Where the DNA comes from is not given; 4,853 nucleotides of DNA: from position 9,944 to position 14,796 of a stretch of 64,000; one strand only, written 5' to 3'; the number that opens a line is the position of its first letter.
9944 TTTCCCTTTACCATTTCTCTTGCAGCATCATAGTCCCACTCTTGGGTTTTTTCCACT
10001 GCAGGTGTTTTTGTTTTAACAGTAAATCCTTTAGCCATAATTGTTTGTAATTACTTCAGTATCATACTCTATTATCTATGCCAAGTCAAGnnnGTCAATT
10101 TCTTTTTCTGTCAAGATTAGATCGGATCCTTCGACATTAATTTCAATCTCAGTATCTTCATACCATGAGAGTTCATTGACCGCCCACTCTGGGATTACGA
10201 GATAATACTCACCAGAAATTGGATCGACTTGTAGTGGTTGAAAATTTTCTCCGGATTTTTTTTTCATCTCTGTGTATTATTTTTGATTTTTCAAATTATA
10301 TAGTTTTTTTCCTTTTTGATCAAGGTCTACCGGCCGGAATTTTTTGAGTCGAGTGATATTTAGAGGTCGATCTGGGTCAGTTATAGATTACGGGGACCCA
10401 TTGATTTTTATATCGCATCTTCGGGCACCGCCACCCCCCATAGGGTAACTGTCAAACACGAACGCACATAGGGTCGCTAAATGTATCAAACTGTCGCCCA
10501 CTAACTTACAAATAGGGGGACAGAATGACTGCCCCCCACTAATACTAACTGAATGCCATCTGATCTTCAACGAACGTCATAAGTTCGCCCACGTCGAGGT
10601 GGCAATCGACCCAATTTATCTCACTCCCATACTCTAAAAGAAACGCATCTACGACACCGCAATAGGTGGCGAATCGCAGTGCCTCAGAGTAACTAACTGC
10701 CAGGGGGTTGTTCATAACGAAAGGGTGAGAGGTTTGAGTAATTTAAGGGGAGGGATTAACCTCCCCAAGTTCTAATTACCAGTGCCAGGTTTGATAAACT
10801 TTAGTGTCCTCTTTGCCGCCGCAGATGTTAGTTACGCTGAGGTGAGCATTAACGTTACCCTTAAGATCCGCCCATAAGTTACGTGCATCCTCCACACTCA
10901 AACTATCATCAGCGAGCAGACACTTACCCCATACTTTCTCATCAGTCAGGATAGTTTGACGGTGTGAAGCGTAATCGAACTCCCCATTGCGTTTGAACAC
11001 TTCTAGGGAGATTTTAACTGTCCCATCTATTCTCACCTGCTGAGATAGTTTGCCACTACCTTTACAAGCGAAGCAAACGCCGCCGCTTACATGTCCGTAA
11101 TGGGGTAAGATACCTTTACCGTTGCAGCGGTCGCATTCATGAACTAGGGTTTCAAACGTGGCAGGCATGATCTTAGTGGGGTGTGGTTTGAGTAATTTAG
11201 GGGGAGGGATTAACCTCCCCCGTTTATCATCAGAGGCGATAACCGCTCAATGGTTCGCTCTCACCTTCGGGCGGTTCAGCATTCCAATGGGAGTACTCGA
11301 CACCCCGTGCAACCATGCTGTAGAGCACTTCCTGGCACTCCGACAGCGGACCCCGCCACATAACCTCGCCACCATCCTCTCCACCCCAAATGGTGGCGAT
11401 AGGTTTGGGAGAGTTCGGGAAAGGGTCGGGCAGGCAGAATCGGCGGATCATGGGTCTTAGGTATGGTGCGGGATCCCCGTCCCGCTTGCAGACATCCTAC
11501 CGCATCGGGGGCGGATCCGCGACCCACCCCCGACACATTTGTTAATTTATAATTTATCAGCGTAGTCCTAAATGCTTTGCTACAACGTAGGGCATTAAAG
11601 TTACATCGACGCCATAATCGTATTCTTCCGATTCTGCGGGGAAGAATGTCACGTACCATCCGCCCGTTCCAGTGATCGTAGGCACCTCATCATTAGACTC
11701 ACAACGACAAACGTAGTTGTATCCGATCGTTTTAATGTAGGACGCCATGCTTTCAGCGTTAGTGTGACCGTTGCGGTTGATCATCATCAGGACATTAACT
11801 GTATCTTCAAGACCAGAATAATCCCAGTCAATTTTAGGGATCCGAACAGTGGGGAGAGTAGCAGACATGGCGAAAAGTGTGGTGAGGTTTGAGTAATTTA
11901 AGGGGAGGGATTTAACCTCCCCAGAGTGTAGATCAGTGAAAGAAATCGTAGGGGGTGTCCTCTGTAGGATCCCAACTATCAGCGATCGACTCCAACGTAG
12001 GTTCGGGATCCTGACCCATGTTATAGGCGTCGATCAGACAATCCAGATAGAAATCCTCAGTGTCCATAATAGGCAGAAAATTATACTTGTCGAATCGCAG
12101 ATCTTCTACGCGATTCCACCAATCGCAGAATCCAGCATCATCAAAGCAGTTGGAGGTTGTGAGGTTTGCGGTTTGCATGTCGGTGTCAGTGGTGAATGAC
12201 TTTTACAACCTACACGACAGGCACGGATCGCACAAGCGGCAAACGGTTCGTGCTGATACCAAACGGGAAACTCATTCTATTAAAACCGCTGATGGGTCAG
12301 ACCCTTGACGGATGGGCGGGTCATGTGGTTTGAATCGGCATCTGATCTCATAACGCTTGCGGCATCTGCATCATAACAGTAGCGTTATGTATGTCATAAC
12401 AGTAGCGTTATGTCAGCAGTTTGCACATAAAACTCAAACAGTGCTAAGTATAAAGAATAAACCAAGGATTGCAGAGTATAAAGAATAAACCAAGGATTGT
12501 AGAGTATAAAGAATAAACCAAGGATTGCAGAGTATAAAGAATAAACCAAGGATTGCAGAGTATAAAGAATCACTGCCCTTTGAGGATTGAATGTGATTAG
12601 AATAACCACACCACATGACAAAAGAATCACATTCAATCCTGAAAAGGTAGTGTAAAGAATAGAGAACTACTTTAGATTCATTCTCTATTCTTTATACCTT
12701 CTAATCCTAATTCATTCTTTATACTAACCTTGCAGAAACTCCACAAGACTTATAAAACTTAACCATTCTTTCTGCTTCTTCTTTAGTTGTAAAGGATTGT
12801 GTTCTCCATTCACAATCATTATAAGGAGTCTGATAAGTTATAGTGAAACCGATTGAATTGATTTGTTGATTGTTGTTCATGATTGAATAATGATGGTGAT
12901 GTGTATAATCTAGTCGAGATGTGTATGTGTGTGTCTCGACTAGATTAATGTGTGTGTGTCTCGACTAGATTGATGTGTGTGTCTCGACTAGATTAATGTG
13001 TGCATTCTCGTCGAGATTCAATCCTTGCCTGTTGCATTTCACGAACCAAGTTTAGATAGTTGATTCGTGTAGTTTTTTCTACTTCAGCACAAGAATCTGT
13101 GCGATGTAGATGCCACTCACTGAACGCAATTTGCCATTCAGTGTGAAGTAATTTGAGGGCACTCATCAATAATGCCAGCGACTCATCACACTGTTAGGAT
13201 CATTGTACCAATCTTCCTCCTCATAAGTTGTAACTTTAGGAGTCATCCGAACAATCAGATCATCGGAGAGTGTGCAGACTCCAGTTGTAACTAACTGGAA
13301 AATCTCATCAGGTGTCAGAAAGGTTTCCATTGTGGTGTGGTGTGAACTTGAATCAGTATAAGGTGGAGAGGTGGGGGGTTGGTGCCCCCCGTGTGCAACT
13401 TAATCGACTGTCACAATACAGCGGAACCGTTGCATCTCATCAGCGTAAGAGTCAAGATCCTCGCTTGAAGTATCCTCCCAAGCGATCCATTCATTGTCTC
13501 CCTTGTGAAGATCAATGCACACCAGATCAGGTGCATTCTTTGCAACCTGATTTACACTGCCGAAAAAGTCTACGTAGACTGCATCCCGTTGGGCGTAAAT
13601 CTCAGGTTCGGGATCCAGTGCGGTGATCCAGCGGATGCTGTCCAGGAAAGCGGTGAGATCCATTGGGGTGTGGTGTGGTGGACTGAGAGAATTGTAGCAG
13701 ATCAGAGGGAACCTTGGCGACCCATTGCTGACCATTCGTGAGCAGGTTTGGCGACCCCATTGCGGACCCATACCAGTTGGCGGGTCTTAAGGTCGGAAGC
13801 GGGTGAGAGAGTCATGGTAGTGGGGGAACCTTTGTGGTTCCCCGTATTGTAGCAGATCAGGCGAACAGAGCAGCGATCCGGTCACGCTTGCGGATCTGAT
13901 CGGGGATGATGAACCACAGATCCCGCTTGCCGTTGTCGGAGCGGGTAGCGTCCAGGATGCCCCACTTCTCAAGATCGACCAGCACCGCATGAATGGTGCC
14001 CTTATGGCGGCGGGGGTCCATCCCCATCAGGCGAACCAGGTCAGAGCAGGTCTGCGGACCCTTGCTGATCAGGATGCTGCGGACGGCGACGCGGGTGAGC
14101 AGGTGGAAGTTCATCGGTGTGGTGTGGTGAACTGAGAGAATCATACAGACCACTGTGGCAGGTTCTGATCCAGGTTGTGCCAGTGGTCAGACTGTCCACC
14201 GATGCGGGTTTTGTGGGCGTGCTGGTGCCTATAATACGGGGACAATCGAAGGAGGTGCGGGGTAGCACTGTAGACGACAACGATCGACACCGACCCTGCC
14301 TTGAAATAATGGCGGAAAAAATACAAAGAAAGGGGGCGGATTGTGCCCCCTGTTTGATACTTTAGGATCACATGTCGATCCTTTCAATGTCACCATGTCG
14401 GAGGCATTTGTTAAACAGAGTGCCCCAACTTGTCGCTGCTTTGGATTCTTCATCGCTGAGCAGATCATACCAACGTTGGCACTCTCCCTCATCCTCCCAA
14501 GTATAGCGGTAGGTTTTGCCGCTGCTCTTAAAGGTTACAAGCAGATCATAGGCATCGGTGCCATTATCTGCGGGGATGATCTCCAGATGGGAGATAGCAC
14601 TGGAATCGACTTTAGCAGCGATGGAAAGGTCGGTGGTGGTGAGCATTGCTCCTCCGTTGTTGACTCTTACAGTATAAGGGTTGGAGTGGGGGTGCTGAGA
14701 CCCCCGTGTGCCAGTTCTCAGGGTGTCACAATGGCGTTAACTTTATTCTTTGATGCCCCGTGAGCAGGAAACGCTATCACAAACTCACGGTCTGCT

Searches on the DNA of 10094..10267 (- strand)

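Call 113: search_dna_similar(query=L232:2660-3040:+, collection=phages, mode=distant, max_rows=40, max_evalue=0.01)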
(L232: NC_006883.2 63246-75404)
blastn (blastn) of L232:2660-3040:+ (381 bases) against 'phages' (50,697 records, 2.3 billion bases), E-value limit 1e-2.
Records with a match: 5; places in all: 5; records where one place covers at least 80% of the query: 4.
Best place of each record, by identity: >=99% 4; 80-90% 1.
By first word of the organism name: Prochlorococcus 4; Marine 1.
By host as written in the record: Prochlorococcus sp. NATL1A 2; - 2; Prochlorococcus marinus NATL2A 1.
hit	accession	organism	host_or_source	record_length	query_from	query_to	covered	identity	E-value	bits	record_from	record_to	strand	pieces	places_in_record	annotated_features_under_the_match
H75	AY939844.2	Prochlorococcus phage P-SSM2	Prochlorococcus sp. NATL1A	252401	1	381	100%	100.0%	0e+0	688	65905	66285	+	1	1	hypothetical protein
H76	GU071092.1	Prochlorococcus phage P-SSM2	-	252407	1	381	100%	100.0%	0e+0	688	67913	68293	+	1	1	conserved hypothetical protein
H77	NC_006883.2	Prochlorococcus phage P-SSM2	Prochlorococcus sp. NATL1A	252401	1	381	100%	100.0%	0e+0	688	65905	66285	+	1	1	hypothetical protein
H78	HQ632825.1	Prochlorococcus phage P-SSM5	Prochlorococcus marinus NATL2A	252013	1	381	100%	99.5%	0e+0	675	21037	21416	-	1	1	hypothetical protein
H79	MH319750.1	Marine virus AG-345-F15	single cell amplified by WGA-X; seawater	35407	150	285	36%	81.0%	2e-24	118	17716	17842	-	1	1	record has no annotation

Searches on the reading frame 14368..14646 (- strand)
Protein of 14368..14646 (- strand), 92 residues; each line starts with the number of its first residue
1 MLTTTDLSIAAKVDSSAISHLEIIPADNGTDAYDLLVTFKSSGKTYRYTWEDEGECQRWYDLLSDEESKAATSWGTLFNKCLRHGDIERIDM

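Call 16: search_protein_families(library=pfam, proteins=[window:14368-14646:-], max_evalue=0.01)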
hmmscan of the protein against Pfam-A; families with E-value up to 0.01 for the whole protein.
window:14368-14646:- (92 aa): 0 families

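Call 17: search_protein_families(library=phrogs, proteins=[window:14368-14646:-], max_evalue=0.001)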
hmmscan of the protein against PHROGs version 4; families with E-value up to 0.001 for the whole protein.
window:14368-14646:- (92 aa): 1 family
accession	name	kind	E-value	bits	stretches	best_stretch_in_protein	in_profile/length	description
phrog_4357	-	unknown function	9.8e-09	36.2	1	12-90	10-76/81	-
